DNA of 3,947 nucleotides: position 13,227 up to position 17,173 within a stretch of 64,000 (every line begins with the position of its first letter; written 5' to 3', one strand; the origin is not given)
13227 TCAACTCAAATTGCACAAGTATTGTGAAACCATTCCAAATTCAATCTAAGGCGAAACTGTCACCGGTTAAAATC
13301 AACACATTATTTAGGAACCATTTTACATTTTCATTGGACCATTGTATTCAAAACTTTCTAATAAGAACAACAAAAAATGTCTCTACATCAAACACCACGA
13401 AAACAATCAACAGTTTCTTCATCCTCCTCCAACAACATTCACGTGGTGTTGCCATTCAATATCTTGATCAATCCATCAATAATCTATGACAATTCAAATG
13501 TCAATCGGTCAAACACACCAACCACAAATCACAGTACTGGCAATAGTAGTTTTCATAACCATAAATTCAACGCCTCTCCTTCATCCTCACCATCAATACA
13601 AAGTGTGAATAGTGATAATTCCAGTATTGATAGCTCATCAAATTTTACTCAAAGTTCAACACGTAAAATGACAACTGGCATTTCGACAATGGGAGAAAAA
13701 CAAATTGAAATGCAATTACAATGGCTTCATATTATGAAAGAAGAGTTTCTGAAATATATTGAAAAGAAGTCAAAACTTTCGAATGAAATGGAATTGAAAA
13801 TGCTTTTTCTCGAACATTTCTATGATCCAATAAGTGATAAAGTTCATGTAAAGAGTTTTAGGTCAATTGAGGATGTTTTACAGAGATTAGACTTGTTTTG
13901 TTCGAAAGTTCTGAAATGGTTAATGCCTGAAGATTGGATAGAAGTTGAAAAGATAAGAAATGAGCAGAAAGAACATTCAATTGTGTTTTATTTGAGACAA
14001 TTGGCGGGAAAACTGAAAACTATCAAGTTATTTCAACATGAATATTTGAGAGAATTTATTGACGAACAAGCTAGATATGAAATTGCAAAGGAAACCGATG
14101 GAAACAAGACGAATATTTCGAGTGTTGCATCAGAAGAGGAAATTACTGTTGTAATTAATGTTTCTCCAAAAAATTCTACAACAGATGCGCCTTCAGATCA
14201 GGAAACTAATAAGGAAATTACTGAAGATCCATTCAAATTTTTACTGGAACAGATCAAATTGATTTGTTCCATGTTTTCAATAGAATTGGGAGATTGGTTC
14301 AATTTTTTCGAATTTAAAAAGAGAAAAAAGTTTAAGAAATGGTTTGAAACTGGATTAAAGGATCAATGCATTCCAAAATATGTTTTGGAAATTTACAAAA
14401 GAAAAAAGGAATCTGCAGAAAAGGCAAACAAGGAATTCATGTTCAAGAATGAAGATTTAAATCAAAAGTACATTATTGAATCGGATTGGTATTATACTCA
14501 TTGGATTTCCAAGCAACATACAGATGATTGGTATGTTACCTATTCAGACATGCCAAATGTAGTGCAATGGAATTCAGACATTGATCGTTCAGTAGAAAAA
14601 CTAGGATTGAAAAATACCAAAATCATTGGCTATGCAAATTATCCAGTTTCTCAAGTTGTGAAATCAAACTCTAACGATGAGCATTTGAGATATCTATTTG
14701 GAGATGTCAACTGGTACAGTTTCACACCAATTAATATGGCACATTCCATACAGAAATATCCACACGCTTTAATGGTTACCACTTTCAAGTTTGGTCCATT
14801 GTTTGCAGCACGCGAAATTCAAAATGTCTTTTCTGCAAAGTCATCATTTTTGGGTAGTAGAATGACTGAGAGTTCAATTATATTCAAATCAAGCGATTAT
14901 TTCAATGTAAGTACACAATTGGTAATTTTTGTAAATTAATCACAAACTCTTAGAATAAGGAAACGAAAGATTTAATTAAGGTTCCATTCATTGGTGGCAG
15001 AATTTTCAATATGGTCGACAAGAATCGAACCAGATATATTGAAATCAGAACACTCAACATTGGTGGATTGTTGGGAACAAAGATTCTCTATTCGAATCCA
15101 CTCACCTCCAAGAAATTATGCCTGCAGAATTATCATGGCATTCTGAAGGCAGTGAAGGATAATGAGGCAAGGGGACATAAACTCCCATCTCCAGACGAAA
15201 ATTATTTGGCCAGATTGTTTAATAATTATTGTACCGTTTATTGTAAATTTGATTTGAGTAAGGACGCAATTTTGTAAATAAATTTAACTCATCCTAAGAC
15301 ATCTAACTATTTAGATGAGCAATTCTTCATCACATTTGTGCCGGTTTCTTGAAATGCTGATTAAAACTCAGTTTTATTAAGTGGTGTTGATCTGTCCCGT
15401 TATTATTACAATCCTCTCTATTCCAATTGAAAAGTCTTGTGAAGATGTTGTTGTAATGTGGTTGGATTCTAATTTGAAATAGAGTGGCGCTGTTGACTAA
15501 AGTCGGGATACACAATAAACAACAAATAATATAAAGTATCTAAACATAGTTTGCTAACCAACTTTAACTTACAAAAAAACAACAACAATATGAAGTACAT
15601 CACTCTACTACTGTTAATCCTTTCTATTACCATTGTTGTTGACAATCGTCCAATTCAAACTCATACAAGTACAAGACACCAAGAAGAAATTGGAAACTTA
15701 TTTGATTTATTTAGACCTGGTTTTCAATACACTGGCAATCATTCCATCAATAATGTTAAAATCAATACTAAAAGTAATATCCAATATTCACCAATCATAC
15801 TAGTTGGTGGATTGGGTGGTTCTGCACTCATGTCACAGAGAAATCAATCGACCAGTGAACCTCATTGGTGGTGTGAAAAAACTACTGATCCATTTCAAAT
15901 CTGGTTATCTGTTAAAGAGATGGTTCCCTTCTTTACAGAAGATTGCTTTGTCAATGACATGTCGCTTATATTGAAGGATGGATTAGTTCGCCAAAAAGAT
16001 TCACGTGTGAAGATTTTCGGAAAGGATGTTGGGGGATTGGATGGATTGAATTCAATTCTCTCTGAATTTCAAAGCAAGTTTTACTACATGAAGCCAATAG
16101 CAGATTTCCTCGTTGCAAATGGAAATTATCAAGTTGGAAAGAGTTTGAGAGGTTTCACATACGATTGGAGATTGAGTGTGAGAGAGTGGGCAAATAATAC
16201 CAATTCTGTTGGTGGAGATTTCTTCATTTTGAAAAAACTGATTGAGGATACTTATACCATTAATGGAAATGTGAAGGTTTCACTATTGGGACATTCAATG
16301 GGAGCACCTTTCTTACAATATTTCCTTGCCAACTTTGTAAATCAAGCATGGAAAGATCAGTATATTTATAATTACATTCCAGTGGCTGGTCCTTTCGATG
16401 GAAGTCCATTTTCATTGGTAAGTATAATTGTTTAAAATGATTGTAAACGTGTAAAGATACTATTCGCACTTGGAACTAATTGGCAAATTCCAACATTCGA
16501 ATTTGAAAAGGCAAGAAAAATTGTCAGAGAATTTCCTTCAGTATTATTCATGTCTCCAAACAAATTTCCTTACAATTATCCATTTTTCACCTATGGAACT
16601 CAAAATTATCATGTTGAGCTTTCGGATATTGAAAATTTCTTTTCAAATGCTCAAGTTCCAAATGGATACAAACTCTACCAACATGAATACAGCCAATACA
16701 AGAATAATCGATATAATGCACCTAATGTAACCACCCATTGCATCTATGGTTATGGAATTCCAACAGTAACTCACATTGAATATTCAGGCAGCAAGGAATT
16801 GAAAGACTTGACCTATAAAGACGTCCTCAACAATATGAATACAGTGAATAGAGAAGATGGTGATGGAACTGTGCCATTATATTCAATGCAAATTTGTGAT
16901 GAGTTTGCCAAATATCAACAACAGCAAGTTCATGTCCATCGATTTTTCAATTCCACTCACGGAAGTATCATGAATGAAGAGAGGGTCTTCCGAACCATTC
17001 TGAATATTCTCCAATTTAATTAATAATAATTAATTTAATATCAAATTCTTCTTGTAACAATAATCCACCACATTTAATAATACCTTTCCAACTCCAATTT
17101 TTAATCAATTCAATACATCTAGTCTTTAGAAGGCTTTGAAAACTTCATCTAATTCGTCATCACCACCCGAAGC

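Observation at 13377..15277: Diverged paralogue pair of an unrecognised protein family, one copy with an intron and one without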

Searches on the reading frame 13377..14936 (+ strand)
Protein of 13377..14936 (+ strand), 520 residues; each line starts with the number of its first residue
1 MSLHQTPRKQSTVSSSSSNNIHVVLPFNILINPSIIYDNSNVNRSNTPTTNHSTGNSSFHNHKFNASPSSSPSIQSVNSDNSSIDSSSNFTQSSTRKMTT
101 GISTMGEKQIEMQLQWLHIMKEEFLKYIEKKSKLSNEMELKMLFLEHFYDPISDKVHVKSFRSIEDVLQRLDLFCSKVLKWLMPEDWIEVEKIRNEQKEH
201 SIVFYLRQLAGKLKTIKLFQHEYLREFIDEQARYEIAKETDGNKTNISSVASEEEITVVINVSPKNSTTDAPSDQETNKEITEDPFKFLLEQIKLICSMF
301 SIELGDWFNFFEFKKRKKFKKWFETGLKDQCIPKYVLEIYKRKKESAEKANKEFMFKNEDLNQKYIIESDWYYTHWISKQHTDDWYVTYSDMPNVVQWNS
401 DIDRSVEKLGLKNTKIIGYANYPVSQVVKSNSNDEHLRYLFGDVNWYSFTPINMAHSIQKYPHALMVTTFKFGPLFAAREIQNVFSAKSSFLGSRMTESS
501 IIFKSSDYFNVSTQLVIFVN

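Call 14: list_cluster_members(proteins=[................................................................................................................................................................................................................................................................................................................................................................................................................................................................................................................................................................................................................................, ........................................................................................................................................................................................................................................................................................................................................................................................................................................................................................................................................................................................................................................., window:13377-14936:+])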
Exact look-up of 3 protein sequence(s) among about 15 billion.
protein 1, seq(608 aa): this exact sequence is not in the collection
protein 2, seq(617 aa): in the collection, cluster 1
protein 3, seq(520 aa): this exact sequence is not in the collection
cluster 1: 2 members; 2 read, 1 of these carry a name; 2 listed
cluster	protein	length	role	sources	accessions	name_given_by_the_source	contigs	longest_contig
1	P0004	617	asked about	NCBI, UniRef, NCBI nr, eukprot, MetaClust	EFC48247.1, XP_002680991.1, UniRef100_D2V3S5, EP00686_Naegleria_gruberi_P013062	predicted protein [Naegleria gruberi] | Predicted protein n=1 Tax=Naegleria gruberi TaxID=5762 RepID=D2V3S5_NAEGR | uncharacterized protein NAEGRDRAFT_63472 [Naegleria gruberi]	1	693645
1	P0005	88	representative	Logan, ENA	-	-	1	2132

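Call 31: search_protein_families(library=pfam, alignment_id=A2, max_evalue=0.01)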
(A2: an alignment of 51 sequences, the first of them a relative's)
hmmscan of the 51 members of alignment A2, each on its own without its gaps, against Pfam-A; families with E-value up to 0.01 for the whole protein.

A. member 1, P0004 (617 aa): 0 families

B. families by the number of members that match (of 51 scanned): 3 families
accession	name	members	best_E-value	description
PF00615.24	RGS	1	3.1e-11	Regulator of G protein signaling domain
PF22323.1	Aq_1974-like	1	0.0034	Uncharacterised protein aq_1974-like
PF10374.15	EST1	1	0.0066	Telomerase activating protein Est1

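Call 35: search_solved_structures(query=A2, max_evalue=10, show_alignments=2)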
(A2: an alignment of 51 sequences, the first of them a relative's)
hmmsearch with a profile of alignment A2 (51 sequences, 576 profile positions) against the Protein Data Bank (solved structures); distinct sequences matched with E-value up to 10: 2.
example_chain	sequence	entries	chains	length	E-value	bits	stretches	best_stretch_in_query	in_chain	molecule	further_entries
6hiv_BK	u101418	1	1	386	0.00031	22.7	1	61-103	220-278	mL77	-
6hiv_BN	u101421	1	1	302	0.01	17.6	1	68-102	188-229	mL80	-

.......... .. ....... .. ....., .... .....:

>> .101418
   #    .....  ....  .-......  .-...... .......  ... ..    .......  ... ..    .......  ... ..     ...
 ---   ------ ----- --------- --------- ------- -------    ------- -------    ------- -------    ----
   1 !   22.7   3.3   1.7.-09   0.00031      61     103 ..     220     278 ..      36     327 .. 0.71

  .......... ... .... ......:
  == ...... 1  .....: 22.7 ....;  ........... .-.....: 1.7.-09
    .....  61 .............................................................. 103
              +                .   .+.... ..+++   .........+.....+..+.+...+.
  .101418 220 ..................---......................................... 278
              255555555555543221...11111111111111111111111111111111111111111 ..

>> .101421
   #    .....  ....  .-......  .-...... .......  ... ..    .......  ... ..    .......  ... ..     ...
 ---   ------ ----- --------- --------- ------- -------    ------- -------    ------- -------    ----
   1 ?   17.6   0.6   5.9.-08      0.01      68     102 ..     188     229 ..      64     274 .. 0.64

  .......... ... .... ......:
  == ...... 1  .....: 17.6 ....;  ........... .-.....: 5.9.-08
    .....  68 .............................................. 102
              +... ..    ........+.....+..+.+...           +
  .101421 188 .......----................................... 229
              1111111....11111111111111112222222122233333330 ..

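Call 36: search_protein_families(library=pfam, alignment_id=A2, max_evalue=10)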
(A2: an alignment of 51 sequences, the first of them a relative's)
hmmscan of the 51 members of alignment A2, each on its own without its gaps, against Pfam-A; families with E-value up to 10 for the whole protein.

A. member 1, P0004 (617 aa): 0 families

B. families by the number of members that match (of 51 scanned): 31 families (the first 25 are shown)
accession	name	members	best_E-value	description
PF10500.14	SR-25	3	0.042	Nuclear RNA-splicing-associated protein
PF00615.24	RGS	1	3.1e-11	Regulator of G protein signaling domain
PF22323.1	Aq_1974-like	1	0.0034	Uncharacterised protein aq_1974-like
PF10374.15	EST1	1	0.0066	Telomerase activating protein Est1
PF08519.17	RFC1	1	0.02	Replication factor RFC1 C terminal domain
PF20455.3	DUF6708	1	0.021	Family of unknown function (DUF6708)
PF05357.18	Phage_Coat_A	1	0.033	Phage Coat Protein A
PF16344.10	FecR_C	1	0.046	FecR, C-terminal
PF14278.11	TetR_C_8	1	0.047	Transcriptional regulator C-terminal region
PF20391.3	DUF6686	1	0.05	Family of unknown function (DUF6686)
PF22094.2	CED4_WHD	1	0.053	CED4, winged-helix domain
PF11506.14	DUF3217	1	0.058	Protein of unknown function (DUF3217)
PF05436.16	MF_alpha_N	1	0.061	Mating factor alpha precursor N-terminus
PF19355.4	DUF5932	1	0.083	Family of unknown function (DUF5932)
PF11317.13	DUF3119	1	0.087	Protein of unknown function (DUF3119)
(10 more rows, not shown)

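Call 41: predict_structure(alignment_id=A2)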
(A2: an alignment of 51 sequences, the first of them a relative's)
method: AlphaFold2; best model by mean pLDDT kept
length: 617 residues; sequences in the alignment: 51
mean_pLDDT: 82.9   pTM: 0.84
mean pLDDT of the five models: 82.9, 82.4, 82.2, 82.0, 81.7
residues with pLDDT >= 90: 410; 70-90: 70; 50-70: 32; < 50: 105
segments of 3 or more residues with pLDDT < 50: 1-16, 44-101, 247-253, 255-275
pLDDT, mean of each block of 10 residues (from residue 1): 40 52 91 77 49 35 32 33 37 43 77 95 98 97 97 94 96 97 96 93 96 95 97 94 62 47 39 50 85 98 98 95 96 96 93 93 95 95 94 97 93 97 97 90 92 95 93 83 95 95 84 67 97 98 89 81 94 96 94 97 95 64
secondary structure, 60 per line:
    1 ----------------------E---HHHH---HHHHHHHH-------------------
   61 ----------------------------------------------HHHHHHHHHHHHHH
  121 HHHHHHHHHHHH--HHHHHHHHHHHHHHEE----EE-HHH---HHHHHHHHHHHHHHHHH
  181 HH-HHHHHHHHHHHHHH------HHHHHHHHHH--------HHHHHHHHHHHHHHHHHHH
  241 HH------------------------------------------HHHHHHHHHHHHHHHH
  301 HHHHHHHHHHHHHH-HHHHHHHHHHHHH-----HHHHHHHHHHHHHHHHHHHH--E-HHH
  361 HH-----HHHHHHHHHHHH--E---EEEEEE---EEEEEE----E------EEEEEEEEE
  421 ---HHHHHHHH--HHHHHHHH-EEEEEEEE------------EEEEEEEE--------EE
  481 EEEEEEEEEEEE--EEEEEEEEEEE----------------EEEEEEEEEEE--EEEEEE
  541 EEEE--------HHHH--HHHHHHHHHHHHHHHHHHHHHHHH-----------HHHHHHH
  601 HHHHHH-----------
elements in order: H27-30 H34-41 H107-132 H135-148 H164-182 H184-197 H204-213 H222-242 H285-314 H316-328 H334-353 H358-362 H368-379 E386-391 E395-400 E412-420 H424-431 H434-441 E443-450 E463-470 E479-492 E495-505 E522-532 E535-544 H553-556 H559-582 H594-606

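Call 45: fold_search(model_id=the predicted structure, library=pdb)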
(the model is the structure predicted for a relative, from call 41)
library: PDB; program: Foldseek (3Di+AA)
matches with E <= 10: 941; with E <= 0.001: 50
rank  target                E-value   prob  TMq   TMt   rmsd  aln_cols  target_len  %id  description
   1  6ser                  4.9e-08  1.00  0.28  0.63   5.4       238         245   15  Crystal structure of human STARD10 (released 2020-08-26)
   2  1ln1                  2.2e-07  1.00  0.26  0.66   4.8       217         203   12  Crystal Structure of Human Phosphatidylcholine Transfer Protein in Complex with Dilinoleoylphosphatidylcholine (released 2002-06-26)
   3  5zyk                  2.9e-07  1.00  0.27  0.65   5.5       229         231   10  Crystal structure of CERT START domain in complex with compound E25 (released 2019-02-27)
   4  5zyi                  2.9e-07  1.00  0.27  0.64   5.7       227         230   10  Crystal structure of CERT START domain in complex with compound E16 (released 2019-02-27)
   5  3h3q_B                3.4e-07  1.00  0.26  0.59   6.3       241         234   10  Crystal structure of the CERT START domain in complex with HPA-13 (released 2010-03-02)
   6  5zyg                  3.7e-07  1.00  0.27  0.64   5.6       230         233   10  Crystal structure of CERT START domain in complex with compound B5 (released 2019-02-27)
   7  2e3n                  4.1e-07  1.00  0.26  0.62   6.0       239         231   10  Crystal structure of CERT START domain in complex with C6-ceramide (P212121) (released 2007-12-18)
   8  2e3r_B                4.5e-07  1.00  0.25  0.61   6.2       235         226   11  Crystal structure of CERT START domain in complex with C18-ceramide (P1) (released 2007-12-18)
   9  5zyj                  4.8e-07  1.00  0.27  0.65   5.6       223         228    9  Crystal structure of CERT START domain in complex with compound E16A (released 2019-02-27)
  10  6j81                  5.3e-07  1.00  0.27  0.67   5.5       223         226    9  Crystal structure of CERT START domain in complex with compound E14 (released 2019-02-27)
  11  2e3m                  5.6e-07  1.00  0.27  0.62   5.7       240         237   11  Crystal structure of CERT START domain (released 2007-12-18)
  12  5jjd_B                5.9e-07  1.00  0.27  0.66   5.5       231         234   10  crystal structure of the ceramide transfer protein PH and START domain complex (released 2017-07-05)
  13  2e3o                  5.9e-07  1.00  0.26  0.61   6.2       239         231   10  Crystal structure of CERT START domain in complex with C16-ceramide (P212121) (released 2007-12-18)
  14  1jss_A                6.5e-07  1.00  0.24  0.64   5.1       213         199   12  Crystal structure of the Mus musculus cholesterol-regulated START protein 4 (StarD4). (released 2002-04-10)
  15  6l1d_A                7.2e-07  1.00  0.24  0.63   5.1       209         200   13  Structure of human StAR-related lipid transfer protein 4 (released 2019-10-30)
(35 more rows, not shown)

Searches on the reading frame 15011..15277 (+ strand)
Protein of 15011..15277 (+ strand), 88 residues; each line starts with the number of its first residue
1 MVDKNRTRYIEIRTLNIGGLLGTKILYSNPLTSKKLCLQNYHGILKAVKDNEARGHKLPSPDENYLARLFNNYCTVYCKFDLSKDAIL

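Call 17: find_encoding_contigs(protein=window:15011-15277:+, flank=3000, max_places=6)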
Protein window:15011-15277:+ (88 aa): 2 contigs read that carry it; 2 places shown.
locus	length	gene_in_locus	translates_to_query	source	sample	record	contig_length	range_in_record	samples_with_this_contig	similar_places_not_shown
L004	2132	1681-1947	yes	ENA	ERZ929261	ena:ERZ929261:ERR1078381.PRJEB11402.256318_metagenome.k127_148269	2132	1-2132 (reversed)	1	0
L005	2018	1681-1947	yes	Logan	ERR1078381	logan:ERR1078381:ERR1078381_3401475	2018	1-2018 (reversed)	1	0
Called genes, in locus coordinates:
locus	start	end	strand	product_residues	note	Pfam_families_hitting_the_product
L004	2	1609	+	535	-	?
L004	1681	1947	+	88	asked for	-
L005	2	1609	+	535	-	?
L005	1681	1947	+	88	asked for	-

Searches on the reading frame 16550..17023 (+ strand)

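Call 72: search_protein_families(library=pfam, proteins=[window:16550-17023:+], max_evalue=0.001)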
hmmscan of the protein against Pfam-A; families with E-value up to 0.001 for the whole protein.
window:16550-17023:+ (157 aa): 1 family
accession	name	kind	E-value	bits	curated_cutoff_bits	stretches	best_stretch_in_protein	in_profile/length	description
PF02450.21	LCAT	-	5.2e-11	42.8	21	1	38-135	277-383/392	Lecithin:cholesterol acyltransferase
